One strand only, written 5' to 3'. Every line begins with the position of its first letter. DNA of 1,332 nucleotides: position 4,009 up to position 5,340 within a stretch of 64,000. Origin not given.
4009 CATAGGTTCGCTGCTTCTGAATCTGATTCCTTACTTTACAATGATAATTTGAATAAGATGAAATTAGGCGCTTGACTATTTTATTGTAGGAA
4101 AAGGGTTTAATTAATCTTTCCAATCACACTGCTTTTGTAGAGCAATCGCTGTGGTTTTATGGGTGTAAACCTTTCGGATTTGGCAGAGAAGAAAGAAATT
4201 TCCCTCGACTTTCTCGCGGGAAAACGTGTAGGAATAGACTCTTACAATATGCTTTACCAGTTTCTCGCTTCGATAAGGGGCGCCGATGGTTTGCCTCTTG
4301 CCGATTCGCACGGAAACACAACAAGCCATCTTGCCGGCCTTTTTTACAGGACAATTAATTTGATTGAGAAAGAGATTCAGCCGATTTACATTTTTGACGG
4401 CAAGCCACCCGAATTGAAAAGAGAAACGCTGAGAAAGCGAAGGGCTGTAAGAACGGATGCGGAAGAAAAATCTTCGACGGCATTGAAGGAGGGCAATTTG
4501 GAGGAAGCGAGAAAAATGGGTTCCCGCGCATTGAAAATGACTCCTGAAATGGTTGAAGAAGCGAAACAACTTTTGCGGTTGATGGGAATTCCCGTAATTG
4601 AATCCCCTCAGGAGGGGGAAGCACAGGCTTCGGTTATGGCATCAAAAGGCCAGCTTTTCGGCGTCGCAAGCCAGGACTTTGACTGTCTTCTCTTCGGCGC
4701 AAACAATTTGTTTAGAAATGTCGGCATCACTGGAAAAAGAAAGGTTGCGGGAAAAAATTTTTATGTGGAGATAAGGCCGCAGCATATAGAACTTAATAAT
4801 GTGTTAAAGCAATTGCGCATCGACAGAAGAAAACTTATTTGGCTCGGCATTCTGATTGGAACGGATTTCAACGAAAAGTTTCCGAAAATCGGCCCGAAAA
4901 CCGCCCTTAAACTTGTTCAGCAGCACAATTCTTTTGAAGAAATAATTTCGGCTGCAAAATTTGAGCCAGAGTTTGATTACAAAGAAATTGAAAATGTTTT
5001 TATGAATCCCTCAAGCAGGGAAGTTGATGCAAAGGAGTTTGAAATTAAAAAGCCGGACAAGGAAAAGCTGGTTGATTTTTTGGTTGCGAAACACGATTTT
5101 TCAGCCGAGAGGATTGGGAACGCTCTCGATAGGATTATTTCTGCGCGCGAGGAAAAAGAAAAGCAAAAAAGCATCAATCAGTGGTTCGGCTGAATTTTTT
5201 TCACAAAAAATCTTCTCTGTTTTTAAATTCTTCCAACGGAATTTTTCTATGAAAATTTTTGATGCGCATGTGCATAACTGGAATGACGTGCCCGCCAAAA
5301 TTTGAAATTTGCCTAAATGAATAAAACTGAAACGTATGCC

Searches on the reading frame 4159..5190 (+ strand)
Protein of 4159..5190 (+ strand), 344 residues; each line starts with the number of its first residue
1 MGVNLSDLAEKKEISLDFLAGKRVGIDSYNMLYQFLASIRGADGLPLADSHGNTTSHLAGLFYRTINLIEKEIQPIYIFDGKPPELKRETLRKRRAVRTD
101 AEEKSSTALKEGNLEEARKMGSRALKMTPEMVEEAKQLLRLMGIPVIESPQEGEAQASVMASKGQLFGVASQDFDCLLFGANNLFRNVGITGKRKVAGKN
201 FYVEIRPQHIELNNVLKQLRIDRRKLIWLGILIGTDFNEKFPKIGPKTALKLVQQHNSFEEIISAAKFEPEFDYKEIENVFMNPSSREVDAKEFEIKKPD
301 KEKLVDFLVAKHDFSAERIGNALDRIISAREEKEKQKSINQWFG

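Call 113: search_solved_structures(query=window:4159-5190:+, max_evalue=0.00001)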
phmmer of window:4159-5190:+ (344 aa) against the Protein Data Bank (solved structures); distinct sequences matched with E-value up to 0.00001: 37.
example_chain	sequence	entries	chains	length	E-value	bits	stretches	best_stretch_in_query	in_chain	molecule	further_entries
1mc8_A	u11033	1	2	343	3.5e-101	341.9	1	1-343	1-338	Flap Endonuclease-1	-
1b43_A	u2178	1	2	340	2.1e-98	332.7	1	1-343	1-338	PROTEIN (FEN-1)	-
2izo_A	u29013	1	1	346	5.4e-93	314.9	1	11-343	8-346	FLAP STRUCTURE-SPECIFIC ENDONUCLEASE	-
3ory_A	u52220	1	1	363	3.5e-90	305.7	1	1-343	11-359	flap endonuclease 1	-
1rxv_A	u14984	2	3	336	1.2e-86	294.1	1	1-343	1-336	Flap structure-specific endonuclease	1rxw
4wa8_A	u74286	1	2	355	1.1e-78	268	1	4-335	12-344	Flap endonuclease 1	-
1a76_A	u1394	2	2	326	1.6e-73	250.9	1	1-343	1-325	FLAP ENDONUCLEASE-1 PROTEIN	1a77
1ul1_X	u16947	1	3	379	2.7e-60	207.5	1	15-332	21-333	Flap endonuclease-1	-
8yjh_D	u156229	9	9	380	2.7e-60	207.5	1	15-332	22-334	Flap endonuclease 1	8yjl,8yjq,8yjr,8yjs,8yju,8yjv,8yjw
3q8k_A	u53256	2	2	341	3.1e-60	207.3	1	15-331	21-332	Flap endonuclease 1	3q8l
9rci_A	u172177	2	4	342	3.1e-60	207.3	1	15-331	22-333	Flap endonuclease 1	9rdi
5fv7_A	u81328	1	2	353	3.4e-60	207.2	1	15-331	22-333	FLAP ENDONUCLEASE 1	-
5zod_A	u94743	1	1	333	5.5e-60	206.5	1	15-330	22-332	Flap endonuclease 1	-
5k97_A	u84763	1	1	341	1.5e-59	205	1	15-331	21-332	Flap endonuclease 1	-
5um9_A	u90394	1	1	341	1.5e-59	205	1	15-331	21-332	Flap endonuclease 1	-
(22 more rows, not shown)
